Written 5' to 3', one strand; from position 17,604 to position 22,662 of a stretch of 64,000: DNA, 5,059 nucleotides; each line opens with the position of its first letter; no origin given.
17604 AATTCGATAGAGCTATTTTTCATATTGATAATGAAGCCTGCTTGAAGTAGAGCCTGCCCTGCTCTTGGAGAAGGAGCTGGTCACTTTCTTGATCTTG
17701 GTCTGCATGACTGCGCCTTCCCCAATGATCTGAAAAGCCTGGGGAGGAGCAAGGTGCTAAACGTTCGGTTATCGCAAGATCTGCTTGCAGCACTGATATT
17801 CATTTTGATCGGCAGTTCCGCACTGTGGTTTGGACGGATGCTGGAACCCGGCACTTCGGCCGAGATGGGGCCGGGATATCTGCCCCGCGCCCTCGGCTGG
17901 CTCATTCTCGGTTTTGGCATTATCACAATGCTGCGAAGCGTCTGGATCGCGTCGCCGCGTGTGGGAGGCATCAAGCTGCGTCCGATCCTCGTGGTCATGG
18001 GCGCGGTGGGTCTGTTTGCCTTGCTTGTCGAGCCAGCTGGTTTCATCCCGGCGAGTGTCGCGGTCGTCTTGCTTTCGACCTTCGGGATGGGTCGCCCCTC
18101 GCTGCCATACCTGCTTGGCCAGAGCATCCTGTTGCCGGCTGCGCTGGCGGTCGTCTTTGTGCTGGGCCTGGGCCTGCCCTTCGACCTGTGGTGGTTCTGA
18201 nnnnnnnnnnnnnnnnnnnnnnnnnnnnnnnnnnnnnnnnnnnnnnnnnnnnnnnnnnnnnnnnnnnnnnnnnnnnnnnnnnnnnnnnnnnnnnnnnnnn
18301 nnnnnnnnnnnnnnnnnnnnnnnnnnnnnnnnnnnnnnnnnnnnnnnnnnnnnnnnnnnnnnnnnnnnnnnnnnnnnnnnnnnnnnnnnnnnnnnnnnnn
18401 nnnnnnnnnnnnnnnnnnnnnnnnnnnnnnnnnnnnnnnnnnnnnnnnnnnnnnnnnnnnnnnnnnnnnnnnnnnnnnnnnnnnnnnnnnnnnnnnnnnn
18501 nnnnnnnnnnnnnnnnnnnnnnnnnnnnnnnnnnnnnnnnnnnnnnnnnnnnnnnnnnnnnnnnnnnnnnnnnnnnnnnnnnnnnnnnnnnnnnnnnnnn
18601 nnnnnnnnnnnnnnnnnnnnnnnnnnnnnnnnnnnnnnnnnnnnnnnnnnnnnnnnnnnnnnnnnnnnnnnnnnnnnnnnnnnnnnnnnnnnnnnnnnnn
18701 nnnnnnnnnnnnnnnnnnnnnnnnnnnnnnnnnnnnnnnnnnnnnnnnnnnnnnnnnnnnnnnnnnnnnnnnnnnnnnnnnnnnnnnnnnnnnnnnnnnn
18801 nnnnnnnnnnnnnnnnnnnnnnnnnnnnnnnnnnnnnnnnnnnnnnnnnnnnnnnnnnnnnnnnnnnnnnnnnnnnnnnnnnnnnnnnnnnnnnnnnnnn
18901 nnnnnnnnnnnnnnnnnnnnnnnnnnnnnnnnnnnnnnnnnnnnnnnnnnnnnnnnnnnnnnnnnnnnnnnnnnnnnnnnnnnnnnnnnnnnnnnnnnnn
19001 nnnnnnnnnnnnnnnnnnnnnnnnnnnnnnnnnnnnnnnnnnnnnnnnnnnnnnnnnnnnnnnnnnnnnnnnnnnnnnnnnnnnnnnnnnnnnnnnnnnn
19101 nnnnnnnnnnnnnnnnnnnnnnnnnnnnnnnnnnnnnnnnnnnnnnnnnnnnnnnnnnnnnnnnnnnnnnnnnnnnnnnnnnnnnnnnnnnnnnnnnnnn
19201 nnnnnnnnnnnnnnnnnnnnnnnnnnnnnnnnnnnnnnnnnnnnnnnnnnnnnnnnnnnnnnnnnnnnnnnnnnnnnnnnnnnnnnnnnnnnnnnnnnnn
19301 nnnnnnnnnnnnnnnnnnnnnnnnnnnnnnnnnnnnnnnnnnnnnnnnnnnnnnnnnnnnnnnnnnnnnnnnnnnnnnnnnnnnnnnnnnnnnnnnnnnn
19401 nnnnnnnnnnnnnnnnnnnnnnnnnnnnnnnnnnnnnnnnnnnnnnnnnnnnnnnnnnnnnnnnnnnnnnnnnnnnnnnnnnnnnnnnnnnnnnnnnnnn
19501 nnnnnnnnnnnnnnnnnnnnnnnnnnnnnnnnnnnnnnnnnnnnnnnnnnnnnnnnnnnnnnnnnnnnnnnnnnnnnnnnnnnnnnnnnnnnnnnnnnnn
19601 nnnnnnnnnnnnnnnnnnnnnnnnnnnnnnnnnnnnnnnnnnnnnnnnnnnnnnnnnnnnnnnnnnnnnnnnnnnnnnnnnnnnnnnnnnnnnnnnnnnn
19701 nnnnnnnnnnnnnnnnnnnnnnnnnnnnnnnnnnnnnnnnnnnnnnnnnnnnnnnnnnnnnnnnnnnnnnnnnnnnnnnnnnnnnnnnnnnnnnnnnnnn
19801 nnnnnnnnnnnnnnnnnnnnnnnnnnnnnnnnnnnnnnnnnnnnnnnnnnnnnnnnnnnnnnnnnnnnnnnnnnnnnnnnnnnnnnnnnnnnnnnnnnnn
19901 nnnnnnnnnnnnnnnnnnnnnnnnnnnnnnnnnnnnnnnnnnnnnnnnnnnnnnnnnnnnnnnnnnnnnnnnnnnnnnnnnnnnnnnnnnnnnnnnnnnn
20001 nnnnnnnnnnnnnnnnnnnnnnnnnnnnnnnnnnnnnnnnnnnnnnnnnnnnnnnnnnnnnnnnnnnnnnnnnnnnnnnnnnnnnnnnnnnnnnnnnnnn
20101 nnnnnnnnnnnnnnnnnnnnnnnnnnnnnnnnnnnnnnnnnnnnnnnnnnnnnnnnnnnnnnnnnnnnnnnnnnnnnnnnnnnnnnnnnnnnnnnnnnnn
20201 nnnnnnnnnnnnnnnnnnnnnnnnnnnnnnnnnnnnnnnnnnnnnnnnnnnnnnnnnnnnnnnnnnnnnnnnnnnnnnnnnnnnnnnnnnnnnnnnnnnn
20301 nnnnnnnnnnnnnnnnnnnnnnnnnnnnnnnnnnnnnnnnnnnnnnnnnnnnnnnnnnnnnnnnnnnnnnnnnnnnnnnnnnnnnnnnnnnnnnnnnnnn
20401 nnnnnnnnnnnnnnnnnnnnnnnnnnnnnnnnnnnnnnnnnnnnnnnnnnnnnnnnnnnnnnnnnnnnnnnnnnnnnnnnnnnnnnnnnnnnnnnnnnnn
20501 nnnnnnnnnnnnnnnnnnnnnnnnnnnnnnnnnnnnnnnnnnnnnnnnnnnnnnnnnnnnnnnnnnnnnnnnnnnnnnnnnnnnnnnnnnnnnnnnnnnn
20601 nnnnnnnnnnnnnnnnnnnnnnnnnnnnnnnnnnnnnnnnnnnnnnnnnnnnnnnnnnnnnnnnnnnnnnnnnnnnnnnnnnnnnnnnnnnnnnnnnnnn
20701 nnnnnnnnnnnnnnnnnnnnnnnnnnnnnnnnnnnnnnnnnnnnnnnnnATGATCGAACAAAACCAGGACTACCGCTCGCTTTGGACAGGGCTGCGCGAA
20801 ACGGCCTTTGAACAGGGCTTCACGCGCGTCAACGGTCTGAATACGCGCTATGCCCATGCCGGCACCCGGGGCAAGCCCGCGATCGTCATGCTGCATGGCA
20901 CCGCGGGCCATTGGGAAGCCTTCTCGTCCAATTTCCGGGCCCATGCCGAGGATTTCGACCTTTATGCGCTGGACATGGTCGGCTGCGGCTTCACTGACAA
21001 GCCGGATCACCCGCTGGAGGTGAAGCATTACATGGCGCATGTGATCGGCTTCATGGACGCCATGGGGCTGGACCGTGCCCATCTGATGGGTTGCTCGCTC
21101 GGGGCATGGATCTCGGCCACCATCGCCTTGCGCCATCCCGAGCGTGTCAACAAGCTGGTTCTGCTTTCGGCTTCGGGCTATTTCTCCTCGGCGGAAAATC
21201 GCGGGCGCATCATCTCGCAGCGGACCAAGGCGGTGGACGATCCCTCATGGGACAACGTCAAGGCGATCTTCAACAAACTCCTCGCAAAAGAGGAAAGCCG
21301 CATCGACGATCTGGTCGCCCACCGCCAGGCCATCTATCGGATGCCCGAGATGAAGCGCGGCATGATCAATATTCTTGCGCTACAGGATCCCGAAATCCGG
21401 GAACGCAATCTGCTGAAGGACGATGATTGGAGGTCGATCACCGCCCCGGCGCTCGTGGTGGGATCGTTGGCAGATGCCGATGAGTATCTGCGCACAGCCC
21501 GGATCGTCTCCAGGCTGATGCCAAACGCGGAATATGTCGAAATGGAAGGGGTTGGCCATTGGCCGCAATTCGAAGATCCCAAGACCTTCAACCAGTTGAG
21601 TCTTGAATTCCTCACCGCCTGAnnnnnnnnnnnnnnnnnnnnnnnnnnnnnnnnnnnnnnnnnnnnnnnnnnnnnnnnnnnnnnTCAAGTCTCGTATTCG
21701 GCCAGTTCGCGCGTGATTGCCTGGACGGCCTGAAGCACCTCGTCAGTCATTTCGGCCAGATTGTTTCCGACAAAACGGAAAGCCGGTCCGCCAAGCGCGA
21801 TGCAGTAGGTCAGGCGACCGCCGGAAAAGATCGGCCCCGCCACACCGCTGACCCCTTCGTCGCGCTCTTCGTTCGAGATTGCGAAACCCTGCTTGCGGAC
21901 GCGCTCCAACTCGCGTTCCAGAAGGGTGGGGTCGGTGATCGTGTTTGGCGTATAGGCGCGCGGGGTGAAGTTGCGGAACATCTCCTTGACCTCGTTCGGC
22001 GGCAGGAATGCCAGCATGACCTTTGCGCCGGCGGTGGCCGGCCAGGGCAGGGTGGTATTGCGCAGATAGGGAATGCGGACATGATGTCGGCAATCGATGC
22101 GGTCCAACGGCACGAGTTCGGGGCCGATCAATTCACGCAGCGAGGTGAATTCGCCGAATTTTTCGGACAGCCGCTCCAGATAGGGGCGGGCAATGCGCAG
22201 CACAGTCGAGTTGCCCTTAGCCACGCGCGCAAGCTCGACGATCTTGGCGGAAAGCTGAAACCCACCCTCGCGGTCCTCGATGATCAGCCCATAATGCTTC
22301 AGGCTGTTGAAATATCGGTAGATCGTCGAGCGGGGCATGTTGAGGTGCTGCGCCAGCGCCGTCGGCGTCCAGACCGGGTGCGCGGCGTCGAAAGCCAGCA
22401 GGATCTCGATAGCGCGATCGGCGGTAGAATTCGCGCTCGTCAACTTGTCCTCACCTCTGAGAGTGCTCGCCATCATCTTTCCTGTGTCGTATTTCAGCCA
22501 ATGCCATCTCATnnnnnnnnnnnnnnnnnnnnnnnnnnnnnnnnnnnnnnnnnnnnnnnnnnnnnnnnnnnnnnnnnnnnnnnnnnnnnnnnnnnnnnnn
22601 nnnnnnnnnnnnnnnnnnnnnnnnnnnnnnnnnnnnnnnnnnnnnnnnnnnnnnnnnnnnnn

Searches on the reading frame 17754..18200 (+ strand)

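Call 51: search_protein_families(library=pfam, proteins=[window:17754-18200:+], max_evalue=0.001)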
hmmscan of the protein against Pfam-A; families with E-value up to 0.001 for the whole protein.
window:17754-18200:+ (148 aa): 1 family
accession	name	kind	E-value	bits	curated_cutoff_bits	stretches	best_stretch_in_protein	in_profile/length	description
PF07331.16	TctB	-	4.2e-13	50.1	29.1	1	11-143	2-136/137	Tripartite tricarboxylate transporter TctB family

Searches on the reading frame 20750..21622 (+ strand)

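Call 12: search_protein_families(library=pfam, proteins=[window:20750-21622:+], max_evalue=0.00001)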
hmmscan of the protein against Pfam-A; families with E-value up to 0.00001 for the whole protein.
window:20750-21622:+ (290 aa): 3 families
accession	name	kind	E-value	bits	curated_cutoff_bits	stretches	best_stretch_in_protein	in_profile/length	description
PF00561.26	Abhydrolase_1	-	6e-22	78.9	25.8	1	43-277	1-245/245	alpha/beta hydrolase fold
PF12697.13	Abhydrolase_6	-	8.7e-22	79.3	26.3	1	45-282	1-216/217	Alpha/beta hydrolase family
PF12146.15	Hydrolase_4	-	2e-09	37.5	27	1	42-142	4-110/239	Serine aminopeptidase, S33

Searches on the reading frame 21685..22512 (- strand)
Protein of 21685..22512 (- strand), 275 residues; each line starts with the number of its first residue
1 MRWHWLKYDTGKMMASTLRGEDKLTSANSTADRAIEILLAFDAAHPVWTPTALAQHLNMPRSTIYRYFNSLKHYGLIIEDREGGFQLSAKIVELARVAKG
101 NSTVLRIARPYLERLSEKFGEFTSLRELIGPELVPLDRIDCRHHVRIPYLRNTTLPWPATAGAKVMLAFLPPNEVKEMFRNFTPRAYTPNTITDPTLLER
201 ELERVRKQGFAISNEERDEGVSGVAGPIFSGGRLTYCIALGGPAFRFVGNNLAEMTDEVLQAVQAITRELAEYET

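Call 12: search_protein_families(library=pfam, proteins=[window:21685-22512:-], max_evalue=0.00001)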
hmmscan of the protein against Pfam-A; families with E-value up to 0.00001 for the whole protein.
window:21685-22512:- (275 aa): 3 families
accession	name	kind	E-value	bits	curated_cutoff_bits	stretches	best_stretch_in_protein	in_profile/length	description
PF01614.24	IclR_C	-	1.2e-28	100.3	24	1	103-267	8-173/174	Bacterial transcriptional regulator IclR C-terminal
PF09339.16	HTH_IclR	-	1.1e-10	41.6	22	1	30-77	1-48/52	IclR helix-turn-helix domain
PF08279.18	HTH_11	-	3.8e-06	27.1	25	1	33-85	1-54/55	HTH domain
